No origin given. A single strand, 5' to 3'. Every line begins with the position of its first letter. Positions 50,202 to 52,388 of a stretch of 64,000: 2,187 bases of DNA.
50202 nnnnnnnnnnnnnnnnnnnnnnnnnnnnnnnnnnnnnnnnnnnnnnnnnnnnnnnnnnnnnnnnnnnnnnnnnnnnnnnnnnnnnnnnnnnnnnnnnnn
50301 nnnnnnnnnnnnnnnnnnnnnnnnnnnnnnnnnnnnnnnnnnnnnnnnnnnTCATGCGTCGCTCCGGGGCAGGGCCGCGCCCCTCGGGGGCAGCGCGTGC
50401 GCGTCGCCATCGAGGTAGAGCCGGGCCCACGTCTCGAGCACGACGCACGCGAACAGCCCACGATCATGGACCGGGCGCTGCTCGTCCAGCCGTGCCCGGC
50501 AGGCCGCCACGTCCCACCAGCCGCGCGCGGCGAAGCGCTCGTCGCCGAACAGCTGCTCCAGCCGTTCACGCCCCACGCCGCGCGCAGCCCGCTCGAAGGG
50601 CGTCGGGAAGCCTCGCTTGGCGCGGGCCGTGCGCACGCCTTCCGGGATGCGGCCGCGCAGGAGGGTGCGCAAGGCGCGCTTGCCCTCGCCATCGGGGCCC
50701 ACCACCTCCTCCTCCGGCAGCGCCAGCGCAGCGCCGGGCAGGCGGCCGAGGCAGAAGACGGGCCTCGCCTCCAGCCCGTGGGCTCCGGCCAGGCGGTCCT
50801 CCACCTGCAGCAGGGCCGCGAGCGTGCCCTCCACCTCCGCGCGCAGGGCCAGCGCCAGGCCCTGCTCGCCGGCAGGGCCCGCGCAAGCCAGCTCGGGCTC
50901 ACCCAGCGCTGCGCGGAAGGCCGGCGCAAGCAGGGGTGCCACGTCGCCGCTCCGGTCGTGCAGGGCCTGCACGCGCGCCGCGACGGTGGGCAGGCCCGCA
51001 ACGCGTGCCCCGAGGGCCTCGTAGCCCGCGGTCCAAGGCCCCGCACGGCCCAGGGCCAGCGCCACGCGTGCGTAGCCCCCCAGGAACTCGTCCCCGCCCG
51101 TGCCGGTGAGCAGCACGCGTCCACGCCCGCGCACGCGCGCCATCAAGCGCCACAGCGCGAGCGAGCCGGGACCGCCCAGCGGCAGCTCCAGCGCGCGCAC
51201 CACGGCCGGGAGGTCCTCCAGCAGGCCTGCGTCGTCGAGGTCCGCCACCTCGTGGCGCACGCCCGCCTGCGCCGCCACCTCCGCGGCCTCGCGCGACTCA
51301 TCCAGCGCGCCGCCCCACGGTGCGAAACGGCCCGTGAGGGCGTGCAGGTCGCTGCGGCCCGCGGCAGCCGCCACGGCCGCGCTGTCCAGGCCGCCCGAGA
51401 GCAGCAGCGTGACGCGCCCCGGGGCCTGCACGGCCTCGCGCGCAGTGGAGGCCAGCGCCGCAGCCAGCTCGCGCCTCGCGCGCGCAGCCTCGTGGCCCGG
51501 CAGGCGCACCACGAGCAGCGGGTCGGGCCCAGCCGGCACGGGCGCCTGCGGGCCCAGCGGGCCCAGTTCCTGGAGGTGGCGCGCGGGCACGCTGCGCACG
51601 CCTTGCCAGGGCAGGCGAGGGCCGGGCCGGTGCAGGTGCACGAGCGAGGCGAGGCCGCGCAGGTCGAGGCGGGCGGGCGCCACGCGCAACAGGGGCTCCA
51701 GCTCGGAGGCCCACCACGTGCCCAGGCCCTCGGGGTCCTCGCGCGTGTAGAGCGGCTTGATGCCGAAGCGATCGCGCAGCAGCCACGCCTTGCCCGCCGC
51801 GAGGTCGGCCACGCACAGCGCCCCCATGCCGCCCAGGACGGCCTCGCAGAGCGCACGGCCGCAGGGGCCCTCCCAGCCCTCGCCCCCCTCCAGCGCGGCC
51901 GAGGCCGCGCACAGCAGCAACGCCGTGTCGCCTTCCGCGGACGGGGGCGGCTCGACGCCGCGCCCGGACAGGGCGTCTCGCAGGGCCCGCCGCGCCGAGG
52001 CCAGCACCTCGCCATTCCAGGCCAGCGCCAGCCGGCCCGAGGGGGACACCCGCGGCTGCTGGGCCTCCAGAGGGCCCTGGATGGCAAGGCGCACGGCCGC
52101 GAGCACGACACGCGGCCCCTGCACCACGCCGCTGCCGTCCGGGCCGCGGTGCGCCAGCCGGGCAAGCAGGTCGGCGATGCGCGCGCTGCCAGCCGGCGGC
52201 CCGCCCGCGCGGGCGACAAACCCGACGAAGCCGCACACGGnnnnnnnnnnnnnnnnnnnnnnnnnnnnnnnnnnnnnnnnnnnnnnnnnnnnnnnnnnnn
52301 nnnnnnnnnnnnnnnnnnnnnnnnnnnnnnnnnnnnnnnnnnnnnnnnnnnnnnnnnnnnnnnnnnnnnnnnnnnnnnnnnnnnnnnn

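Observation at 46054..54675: Putative polyprenyl-phosphate-sugar-dependent (protein O-mannosylation-like) glycosylation operon with an embedded amidotransferase and methyltransferase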

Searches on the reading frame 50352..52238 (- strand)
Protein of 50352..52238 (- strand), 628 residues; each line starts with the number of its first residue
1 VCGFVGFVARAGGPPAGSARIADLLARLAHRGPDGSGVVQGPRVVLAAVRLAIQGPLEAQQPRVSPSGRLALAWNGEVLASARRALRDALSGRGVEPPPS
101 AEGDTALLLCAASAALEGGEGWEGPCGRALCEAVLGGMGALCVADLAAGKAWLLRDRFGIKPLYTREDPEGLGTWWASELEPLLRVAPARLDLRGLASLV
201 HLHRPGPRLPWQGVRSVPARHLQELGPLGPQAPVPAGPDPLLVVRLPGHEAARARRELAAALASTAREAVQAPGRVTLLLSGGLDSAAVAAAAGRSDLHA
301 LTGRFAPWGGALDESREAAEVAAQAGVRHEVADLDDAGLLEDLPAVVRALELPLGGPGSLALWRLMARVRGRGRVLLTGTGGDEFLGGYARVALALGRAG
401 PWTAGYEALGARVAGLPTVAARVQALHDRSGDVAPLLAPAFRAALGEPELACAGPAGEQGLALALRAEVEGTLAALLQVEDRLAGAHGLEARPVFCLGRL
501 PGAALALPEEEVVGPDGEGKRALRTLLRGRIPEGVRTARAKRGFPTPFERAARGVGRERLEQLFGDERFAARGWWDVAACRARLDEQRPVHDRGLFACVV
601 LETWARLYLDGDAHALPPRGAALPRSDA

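Call 5: search_protein_families(library=pfam, proteins=[window:50352-52238:-], max_evalue=0.01)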
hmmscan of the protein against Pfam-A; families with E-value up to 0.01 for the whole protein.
window:50352-52238:- (628 aa): 3 families
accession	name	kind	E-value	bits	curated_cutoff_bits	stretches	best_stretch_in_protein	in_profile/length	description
PF00733.27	Asn_synthase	-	9.3e-50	170.7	21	1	258-605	2-353/354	Asparagine synthase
PF13522.11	GATase_6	-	1.7e-16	60.8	27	1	33-179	1-130/130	Glutamine amidotransferase domain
PF13537.11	GATase_7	-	2.9e-14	53.6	25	1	49-184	2-122/123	Glutamine amidotransferase domain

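Call 6: search_protein_families(library=ncbifam, proteins=[window:50352-52238:-], max_evalue=0.01)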
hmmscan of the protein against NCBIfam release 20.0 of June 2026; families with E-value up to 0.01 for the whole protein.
window:50352-52238:- (628 aa): 7 families
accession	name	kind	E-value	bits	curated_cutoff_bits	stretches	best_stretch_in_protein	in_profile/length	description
TIGR01536.1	asn_synth_AEB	equivalog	3.6e-58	197.8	267.1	1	2-544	1-517/517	asparagine synthase (glutamine-hydrolyzing)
TIGR03104.1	trio_amidotrans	equivalog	4.6e-39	134.1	570.1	2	1-390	1-381/589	N-acetylglutaminylglutamine amidotransferase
TIGR03108.1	eps_aminotran_1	hypoth_equivalog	1e-37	130.1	816.9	2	1-394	1-379/628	XrtA/PEP-CTERM system amidotransferase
NF006949.0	PRK09431.1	equivalog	2.6e-22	79.1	499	3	1-80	1-80/554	asparagine synthase B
NF033535.1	lass_lactam_cya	exception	3.6e-21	75.4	525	2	1-403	1-393/668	lasso peptide isopeptide bond-forming cyclase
NF033561.1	macrolact_Ik_Al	subfamily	6.9e-11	41.5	300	1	139-585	81-532/561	albusnodin/ikarugamycin family macrolactam cyclase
TIGR00364.1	TIGR00364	equivalog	0.0042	16.7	150.3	1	278-335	3-60/201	7-cyano-7-deazaguanine synthase QueC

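Call 39: search_solved_structures(query=window:50352-52238:-, max_evalue=0.001)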
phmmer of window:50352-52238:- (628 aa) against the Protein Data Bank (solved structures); distinct sequences matched with E-value up to 0.001: 5.
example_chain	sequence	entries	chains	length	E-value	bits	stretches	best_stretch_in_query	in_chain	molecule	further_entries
7ylz_A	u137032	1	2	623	1.9e-11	46.6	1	1-561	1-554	hydroxyamidotransferase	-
6gq3_A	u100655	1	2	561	2e-07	33.3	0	27-390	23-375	Asparagine synthetase [glutamine-hydrolyzing]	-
8sue_A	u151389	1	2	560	2.2e-07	33.2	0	27-390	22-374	Asparagine synthetase [glutamine-hydrolyzing]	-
9b6c_A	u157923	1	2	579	1.3e-06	30.6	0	27-390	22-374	Asparagine synthetase [glutamine-hydrolyzing]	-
1ct9_A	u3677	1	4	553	4.4e-06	28.9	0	24-185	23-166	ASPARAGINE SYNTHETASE B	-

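Call 42: find_related_loci(query=A3, collection=metagenome_contigs, flank=10000)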
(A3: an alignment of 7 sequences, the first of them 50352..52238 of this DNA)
Query A3 (628 aa) in metagenome_contigs; peptide patterns used: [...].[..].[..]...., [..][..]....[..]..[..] (x = any residue, [..] = any of these).
600 stretches matched a pattern (row limit reached: there are more); 376 encode a relative of the query (tblastn E <= 1e-3); the best 80 are kept; 80 distinct loci.
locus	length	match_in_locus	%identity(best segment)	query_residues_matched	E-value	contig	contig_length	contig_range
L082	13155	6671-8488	27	28-613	1e-39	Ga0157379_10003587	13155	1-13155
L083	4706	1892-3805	26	1-616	3e-37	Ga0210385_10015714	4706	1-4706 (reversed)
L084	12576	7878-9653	30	1-611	3e-35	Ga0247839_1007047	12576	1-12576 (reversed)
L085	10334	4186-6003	30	1-604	1e-34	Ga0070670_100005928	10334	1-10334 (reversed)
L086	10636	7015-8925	29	1-613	2e-34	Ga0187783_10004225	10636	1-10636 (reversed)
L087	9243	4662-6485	30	1-604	3e-34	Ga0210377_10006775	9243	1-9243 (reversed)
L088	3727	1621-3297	25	1-547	4e-34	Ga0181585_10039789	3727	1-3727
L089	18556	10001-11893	26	1-612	5e-34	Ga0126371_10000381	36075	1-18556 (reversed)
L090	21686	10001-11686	23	1-547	1e-33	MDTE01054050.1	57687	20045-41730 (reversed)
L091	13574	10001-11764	30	1-612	2e-33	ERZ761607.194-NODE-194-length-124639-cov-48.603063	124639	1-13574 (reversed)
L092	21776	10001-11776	29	1-611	4e-33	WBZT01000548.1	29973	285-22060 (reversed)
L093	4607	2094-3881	28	1-611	7e-33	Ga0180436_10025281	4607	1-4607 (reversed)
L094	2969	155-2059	25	1-613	5e-33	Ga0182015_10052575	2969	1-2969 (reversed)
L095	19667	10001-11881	29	1-610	8e-47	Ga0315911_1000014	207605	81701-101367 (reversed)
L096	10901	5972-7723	29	1-554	2e-32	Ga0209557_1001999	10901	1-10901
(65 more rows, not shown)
